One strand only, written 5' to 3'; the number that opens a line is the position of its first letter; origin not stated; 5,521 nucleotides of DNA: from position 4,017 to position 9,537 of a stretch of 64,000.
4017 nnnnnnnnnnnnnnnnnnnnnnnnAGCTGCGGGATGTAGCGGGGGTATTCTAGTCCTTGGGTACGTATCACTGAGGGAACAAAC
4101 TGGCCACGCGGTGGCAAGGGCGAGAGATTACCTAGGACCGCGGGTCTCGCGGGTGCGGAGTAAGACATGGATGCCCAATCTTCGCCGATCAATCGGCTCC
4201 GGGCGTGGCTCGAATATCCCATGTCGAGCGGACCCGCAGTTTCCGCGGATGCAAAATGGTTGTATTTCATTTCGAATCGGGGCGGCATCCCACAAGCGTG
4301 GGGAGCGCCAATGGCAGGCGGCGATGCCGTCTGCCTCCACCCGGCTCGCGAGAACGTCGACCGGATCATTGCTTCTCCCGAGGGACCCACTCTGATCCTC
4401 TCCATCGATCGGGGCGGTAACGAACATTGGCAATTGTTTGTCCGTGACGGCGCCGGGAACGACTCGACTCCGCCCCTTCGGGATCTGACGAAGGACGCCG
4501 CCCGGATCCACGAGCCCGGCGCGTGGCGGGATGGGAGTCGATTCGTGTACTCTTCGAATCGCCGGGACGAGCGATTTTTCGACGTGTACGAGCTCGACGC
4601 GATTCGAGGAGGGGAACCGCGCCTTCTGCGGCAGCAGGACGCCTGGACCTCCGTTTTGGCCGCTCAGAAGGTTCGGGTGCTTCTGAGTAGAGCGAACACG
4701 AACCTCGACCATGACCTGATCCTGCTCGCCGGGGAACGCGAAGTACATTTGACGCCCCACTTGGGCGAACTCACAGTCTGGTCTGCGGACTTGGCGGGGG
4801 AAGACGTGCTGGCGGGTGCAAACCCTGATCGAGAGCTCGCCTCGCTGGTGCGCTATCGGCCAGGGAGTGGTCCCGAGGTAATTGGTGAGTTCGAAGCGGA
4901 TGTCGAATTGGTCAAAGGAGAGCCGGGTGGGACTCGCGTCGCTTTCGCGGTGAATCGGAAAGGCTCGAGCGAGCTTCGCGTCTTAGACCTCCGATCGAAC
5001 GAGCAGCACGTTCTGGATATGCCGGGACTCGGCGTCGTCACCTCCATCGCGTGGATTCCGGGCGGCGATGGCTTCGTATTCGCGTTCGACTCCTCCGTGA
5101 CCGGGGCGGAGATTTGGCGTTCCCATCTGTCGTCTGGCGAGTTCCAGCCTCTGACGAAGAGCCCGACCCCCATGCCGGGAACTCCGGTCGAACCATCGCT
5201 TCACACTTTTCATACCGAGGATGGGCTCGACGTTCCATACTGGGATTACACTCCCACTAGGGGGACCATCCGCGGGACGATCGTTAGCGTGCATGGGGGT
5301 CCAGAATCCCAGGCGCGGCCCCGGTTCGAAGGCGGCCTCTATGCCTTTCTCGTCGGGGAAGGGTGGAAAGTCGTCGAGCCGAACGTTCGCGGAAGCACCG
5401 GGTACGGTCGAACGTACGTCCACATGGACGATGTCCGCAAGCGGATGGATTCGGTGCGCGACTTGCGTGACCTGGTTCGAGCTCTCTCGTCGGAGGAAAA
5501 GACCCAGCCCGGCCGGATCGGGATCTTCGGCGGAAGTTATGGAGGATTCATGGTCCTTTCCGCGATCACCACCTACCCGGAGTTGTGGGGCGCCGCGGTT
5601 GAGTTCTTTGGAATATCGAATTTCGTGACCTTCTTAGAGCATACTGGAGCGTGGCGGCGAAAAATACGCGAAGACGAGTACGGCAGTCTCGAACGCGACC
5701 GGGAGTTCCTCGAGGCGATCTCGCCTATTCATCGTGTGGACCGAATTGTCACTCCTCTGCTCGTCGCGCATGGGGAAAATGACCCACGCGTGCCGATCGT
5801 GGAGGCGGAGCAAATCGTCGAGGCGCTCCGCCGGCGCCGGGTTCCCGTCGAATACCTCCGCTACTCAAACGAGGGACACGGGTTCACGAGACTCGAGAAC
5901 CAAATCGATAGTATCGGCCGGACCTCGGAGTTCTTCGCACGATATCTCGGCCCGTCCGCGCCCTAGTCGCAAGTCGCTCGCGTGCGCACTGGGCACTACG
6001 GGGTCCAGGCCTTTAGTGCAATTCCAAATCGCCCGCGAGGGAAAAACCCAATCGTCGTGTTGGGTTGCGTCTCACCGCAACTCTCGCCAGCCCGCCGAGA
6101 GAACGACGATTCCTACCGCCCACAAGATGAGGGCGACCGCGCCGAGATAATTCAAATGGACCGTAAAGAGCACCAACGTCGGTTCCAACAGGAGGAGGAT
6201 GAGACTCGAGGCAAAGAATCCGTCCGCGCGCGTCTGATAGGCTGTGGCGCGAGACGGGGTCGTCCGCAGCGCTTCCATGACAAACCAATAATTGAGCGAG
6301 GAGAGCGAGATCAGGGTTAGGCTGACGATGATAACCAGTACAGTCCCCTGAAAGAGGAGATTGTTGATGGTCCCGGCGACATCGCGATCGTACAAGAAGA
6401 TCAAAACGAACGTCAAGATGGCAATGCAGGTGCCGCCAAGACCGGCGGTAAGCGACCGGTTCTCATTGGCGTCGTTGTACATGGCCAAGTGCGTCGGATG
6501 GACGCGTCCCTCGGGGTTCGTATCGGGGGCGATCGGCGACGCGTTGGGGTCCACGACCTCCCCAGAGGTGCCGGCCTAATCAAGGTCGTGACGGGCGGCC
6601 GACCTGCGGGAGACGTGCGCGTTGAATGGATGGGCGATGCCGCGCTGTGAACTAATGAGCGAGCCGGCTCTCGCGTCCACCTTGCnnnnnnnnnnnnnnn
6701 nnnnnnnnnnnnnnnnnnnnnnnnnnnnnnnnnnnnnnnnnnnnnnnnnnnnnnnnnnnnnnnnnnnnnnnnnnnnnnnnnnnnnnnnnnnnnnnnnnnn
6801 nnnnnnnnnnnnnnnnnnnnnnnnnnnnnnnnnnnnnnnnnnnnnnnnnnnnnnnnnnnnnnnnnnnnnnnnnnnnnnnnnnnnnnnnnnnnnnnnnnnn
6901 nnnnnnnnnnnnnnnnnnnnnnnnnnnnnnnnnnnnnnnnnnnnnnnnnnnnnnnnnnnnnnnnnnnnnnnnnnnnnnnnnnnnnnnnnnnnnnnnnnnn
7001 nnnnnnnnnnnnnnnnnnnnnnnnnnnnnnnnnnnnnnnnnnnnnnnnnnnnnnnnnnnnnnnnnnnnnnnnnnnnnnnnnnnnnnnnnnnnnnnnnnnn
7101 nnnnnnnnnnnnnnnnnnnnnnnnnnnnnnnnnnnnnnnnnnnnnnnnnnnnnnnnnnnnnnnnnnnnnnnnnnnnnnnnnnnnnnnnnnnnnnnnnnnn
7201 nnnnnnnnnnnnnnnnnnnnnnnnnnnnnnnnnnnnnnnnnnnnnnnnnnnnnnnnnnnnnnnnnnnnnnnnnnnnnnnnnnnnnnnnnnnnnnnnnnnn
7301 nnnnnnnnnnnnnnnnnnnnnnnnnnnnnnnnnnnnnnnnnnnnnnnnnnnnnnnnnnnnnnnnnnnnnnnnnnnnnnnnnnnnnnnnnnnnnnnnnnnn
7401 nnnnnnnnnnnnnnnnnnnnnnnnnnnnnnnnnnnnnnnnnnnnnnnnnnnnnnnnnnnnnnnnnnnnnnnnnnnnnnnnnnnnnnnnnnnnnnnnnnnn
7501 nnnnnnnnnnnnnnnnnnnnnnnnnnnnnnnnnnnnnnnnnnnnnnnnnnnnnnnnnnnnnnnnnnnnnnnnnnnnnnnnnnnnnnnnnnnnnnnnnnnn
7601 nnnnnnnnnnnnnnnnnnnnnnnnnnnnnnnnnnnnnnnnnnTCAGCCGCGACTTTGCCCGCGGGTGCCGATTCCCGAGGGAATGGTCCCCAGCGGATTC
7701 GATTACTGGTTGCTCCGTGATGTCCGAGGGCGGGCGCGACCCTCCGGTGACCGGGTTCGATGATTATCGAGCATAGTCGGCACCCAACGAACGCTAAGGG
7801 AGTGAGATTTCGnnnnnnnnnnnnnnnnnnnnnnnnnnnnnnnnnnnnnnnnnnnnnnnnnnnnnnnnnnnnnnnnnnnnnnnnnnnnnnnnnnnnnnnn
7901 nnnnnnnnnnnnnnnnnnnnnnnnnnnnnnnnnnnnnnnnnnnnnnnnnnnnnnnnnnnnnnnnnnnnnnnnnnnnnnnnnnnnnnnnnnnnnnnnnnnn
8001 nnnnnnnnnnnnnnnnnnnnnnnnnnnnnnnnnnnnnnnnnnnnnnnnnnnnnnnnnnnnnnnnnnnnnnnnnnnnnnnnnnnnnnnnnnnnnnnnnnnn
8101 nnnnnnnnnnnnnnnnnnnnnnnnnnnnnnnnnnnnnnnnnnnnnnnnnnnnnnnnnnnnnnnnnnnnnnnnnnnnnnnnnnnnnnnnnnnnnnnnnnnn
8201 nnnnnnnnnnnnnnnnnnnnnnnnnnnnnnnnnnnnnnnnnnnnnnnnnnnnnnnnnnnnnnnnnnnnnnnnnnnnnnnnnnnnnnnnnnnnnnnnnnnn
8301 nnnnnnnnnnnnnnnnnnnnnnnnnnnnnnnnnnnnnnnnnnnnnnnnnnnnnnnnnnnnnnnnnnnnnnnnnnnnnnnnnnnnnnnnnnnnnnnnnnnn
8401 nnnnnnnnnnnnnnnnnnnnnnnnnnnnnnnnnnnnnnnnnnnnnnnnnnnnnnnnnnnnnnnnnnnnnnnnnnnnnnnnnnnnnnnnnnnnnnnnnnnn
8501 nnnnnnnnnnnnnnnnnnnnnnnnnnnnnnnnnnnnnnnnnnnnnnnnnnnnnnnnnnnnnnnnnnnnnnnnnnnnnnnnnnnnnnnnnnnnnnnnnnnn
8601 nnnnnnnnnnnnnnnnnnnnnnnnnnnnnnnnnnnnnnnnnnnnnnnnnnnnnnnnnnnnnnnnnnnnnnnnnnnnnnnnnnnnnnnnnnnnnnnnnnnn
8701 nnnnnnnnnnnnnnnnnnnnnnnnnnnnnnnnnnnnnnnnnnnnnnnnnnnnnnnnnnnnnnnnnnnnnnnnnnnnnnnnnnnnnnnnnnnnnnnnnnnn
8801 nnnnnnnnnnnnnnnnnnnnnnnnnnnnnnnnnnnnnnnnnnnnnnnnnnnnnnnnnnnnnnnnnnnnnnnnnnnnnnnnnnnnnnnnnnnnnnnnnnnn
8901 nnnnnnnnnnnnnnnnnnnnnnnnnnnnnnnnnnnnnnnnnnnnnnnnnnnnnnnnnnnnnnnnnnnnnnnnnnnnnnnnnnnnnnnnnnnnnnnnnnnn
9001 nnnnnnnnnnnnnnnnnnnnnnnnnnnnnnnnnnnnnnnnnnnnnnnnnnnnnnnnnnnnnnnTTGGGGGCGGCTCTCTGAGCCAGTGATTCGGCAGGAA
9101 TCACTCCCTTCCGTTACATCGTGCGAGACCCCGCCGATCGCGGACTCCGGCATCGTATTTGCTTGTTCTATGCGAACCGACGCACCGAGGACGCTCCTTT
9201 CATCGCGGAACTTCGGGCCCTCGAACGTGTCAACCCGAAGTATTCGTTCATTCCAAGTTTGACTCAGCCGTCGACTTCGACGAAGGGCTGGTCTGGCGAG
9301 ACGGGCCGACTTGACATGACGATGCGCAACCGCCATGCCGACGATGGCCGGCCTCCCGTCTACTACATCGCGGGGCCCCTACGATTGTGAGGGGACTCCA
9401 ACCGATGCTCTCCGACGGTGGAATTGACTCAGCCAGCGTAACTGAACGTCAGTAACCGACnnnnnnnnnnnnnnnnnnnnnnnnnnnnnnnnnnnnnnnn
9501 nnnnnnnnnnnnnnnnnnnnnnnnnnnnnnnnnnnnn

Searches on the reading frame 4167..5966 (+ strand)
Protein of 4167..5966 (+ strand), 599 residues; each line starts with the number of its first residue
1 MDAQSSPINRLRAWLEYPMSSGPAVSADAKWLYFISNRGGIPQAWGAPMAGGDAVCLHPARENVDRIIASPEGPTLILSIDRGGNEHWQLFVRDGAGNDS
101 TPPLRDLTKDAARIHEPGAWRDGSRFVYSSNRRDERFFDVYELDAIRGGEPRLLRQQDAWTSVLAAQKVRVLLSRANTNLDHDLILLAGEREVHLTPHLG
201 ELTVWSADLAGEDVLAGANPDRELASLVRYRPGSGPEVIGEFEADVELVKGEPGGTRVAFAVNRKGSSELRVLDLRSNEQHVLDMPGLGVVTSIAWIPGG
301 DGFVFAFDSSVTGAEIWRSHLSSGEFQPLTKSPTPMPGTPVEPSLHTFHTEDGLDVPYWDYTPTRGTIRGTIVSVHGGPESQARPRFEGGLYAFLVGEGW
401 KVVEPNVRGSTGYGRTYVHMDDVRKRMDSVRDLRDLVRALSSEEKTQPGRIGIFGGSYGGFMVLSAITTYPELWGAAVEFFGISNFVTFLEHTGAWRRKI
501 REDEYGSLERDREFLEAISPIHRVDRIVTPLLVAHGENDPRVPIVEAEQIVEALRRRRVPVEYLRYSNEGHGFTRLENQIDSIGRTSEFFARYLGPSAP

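Call 15: find_encoding_contigs(protein=window:4167-5966:+, flank=10000, max_places=1)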
Protein window:4167-5966:+ (599 aa): 6 contigs read that carry it; 1 place shown.
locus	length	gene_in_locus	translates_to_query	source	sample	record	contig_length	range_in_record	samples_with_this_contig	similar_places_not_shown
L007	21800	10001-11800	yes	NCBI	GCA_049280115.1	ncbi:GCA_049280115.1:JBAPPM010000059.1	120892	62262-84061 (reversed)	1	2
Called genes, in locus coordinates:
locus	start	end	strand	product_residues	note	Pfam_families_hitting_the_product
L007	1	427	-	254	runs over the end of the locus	PF01061:ABC2_membrane, PF12698:ABC2_membrane_3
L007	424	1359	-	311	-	PF00005:ABC_tran, PF13304:AAA_21 (weak)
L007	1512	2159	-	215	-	-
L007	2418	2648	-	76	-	-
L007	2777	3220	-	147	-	-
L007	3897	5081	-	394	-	PF01979:Amidohydro_1, PF07969:Amidohydro_3 (weak)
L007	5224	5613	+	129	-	PF00903:Glyoxalase, PF22677:Ble-like_N (faint), PF18029:Glyoxalase_6 (weak)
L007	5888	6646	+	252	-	PF00589:Phage_integrase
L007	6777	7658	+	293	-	PF07883:Cupin_2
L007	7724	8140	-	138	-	PF14534:DUF4440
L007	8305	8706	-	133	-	PF08327:AHSA1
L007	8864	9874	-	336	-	PF08240:ADH_N, PF00107:ADH_zinc_N, PF13602:ADH_zinc_N_2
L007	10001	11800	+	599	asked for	PF07676:PD40 (faint), PF26550:Tricorn_2nd (faint), PF02129:Peptidase_S15 (faint), PF00561:Abhydrolase_1 (faint), PF12146:Hydrolase_4 (weak), PF20434:BD-FAE, PF00326:Peptidase_S9, PF01738:DLH, +1 more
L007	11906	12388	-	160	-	-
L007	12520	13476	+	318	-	PF02423:OCD_Mu_crystall, PF01488:Shikimate_DH (faint)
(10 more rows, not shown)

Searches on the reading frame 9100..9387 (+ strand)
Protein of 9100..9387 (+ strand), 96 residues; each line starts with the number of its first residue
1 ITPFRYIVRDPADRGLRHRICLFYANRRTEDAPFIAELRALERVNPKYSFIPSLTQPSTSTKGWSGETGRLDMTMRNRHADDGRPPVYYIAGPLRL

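Call 52: find_homologous_proteins(query=window:9100-9387:+, max_evalue=0.001)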
Query seq(96 aa) (96 aa): 1 proteins with E <= 0.001 among 2 candidates.
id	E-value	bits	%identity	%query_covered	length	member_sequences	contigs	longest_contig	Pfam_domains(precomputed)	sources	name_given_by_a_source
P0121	3.6e-54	199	99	93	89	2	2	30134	PF00175.27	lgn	-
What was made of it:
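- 9100..9390 (+): Orphan NAD_binding_1 fragment, 89-96 aa. It is the C-terminal part of an FNR-type domain. It lies 50 kb away and is not a usable reductase. No homologue other than itself in 5.8 billion proteins (call 52).
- Tried and rejected: It returned only itself (call 52).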
